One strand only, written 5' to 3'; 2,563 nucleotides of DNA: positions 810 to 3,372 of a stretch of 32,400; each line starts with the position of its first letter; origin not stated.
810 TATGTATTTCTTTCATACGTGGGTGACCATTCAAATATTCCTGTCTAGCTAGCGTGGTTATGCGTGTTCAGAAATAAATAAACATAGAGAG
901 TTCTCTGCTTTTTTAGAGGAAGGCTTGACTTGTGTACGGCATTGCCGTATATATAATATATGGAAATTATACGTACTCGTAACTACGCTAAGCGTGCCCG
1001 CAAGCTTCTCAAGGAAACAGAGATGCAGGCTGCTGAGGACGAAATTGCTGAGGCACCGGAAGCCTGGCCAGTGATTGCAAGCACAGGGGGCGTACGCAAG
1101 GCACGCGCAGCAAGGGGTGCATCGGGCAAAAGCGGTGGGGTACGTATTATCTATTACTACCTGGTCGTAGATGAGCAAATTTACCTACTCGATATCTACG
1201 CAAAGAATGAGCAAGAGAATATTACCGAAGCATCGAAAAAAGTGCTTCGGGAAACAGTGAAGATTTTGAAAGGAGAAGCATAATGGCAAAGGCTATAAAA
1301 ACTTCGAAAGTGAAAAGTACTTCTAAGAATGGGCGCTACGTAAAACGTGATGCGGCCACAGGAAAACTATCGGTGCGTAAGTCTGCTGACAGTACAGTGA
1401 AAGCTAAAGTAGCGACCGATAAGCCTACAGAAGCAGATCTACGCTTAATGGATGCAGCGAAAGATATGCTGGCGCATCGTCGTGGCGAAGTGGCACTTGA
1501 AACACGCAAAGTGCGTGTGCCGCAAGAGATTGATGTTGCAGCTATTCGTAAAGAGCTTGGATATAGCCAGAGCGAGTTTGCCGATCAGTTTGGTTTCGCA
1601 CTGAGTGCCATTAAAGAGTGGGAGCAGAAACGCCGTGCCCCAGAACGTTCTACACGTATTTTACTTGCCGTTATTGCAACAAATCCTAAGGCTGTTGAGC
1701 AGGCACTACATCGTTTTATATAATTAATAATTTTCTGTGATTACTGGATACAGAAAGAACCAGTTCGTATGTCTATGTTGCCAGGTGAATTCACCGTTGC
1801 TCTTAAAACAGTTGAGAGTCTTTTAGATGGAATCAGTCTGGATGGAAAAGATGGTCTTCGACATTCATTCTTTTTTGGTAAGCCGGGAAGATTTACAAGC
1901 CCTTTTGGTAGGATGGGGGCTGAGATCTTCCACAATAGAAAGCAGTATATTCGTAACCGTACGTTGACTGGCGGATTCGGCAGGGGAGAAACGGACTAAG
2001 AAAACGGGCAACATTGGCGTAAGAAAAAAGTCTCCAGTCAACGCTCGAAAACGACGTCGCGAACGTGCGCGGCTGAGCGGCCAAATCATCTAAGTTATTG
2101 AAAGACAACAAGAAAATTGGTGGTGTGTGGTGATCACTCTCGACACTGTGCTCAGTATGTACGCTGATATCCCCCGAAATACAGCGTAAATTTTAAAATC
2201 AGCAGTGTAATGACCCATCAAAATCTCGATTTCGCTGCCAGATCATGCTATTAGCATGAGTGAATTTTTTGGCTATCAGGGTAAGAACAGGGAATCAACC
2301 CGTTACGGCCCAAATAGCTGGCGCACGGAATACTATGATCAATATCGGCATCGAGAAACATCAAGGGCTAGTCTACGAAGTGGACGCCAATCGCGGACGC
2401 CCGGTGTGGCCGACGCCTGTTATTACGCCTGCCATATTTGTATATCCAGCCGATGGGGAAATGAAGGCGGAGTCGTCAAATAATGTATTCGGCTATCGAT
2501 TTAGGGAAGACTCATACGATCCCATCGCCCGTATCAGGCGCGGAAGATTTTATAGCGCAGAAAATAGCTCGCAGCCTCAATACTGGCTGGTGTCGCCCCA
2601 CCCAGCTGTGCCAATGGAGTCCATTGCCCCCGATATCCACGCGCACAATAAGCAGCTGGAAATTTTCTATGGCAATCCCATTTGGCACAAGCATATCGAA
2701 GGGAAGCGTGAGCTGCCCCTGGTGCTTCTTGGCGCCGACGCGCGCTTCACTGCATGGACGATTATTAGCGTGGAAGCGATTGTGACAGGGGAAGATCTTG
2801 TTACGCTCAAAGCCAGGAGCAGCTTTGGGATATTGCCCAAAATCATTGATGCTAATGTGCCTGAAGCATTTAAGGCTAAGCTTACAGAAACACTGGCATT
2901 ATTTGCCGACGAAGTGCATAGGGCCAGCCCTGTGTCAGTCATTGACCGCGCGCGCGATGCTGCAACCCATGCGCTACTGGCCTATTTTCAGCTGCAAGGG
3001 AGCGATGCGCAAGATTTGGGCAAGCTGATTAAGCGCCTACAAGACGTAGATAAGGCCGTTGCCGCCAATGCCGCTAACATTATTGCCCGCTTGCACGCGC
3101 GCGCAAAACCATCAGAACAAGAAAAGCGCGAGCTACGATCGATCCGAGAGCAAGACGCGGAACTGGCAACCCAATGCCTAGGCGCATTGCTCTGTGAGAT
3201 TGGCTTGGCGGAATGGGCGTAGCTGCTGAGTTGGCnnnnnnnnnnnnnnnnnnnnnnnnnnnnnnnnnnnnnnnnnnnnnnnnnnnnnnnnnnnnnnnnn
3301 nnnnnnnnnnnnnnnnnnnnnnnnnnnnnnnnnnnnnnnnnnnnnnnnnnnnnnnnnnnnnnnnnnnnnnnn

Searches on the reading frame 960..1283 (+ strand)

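Call 6: search_protein_families(library=pfam, proteins=[window:960-1283:+], max_evalue=0.1)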
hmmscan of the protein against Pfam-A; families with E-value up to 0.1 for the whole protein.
window:960-1283:+ (107 aa): 3 families
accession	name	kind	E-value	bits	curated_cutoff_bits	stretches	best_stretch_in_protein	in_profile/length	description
PF06296.18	RelE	-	1e-10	42.3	27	1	1-103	1-100/120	RelE toxin of RelE / RelB toxin-antitoxin system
PF08442.15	ATP-grasp_2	-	0.012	15.6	29.5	1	12-66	6-64/202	ATP-grasp domain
PF01649.23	Ribosomal_S20p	-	0.025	15.7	29.5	1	5-55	26-76/83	Ribosomal protein S20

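Call 7: search_protein_families(library=padloc, proteins=[window:960-1283:+], max_evalue=0.1)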
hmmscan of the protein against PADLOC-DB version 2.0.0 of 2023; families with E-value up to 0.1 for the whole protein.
window:960-1283:+ (107 aa): 0 families

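Call 8: search_protein_families(library=ncbifam, proteins=[window:960-1283:+], max_evalue=0.1)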
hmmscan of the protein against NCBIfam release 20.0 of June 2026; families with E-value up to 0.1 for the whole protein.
window:960-1283:+ (107 aa): 2 families
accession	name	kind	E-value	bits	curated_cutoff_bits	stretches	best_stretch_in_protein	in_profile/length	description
TIGR01016.1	sucCoAbeta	subfamily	0.017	14.1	375.55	1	11-82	6-82/386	succinate-CoA ligase subunit beta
TIGR00029.2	S20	equivalog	0.049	14.3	33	0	5-55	27-77/84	30S ribosomal protein S20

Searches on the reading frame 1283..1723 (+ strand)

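Call 6: search_protein_families(library=pfam, proteins=[window:1283-1723:+], max_evalue=0.1)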
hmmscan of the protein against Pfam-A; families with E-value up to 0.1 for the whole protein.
window:1283-1723:+ (146 aa): 4 families
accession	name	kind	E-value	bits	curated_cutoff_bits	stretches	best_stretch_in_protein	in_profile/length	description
PF01381.28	HTH_3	-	7.9e-06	26.3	23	1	86-121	2-37/55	Helix-turn-helix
PF15731.11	MqsA_antitoxin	-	0.00015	22.4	30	1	76-138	65-127/131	Antitoxin component of bacterial toxin-antitoxin system, MqsA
PF12844.13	HTH_19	-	0.00098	19.4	30.2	1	87-124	6-43/64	Helix-turn-helix domain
PF13560.12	HTH_31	-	0.016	15.9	27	1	87-123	8-45/64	Helix-turn-helix domain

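Call 7: search_protein_families(library=padloc, proteins=[window:1283-1723:+], max_evalue=0.1)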
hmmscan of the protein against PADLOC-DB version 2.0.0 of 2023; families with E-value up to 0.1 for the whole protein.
window:1283-1723:+ (146 aa): 2 families
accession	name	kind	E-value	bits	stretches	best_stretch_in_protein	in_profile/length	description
PDLC02926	HTH_VI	-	0.0011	17.2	1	87-123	8-44/92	-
PDLC05010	PDC-S38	-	0.0039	15.5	1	13-33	24-44/57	-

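Call 8: search_protein_families(library=ncbifam, proteins=[window:1283-1723:+], max_evalue=0.1)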
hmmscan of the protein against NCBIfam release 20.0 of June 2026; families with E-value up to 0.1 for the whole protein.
window:1283-1723:+ (146 aa): 9 families
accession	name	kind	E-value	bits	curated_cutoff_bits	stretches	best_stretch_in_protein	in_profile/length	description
NF041265.1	NadS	equivalog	3.8e-12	46.4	60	1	83-138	33-88/94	NadS family protein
TIGR03830.1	CxxCG_CxxCG_HTH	subfamily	1.3e-10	41.1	61.8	1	50-140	36-125/127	type II TA system antitoxin MqsA family protein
NF007481.0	PRK10072.1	equivalog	8.4e-10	39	110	1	83-140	36-93/96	HTH-type transcriptional regulator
NF041951.1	phage_RstR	subfamily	0.00017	21.8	80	1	85-124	7-46/108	RstR family transcriptional repressor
NF007257.0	PRK09706.1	subfamily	0.0023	17.7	101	1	86-123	11-48/135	transcriptional repressor DicA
NF007408.0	PRK09943.1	equivalog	0.0082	15.7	211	1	84-124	11-51/185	HTH-type transcriptional regulator PuuR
TIGR03070.1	couple_hipB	subfamily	0.01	15.7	71.65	1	85-117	7-39/58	type II toxin-antitoxin system Y4mF family antitoxin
NF047542.1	telomere_Tap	equivalog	0.011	14.5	600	1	72-125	9-62/695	telomere-associated protein Tap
NF046037.1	carphisopro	domain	0.018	15.3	38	1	87-129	3-44/54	carph-isopro domain-containing protein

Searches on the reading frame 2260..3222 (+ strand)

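Call 6: search_protein_families(library=pfam, proteins=[window:2260-3222:+], max_evalue=0.1)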
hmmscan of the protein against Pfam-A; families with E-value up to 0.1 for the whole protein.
window:2260-3222:+ (320 aa): 1 family
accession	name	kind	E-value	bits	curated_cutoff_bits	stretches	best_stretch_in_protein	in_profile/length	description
PF11445.13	DUF2894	-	0.063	14.2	25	1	199-305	33-129/185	Protein of unknown function (DUF2894)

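Call 7: search_protein_families(library=padloc, proteins=[window:2260-3222:+], max_evalue=0.1)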
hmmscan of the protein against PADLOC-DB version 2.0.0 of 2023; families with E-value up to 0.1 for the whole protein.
window:2260-3222:+ (320 aa): 0 families

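Call 8: search_protein_families(library=ncbifam, proteins=[window:2260-3222:+], max_evalue=0.1)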
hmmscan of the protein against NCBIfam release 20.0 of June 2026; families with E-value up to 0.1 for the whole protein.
window:2260-3222:+ (320 aa): 0 families

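Call 45: search_protein_families(library=phrogs, proteins=[window:2260-3222:+], max_evalue=0.001)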
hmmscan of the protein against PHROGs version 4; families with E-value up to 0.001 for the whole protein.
window:2260-3222:+ (320 aa): 0 families
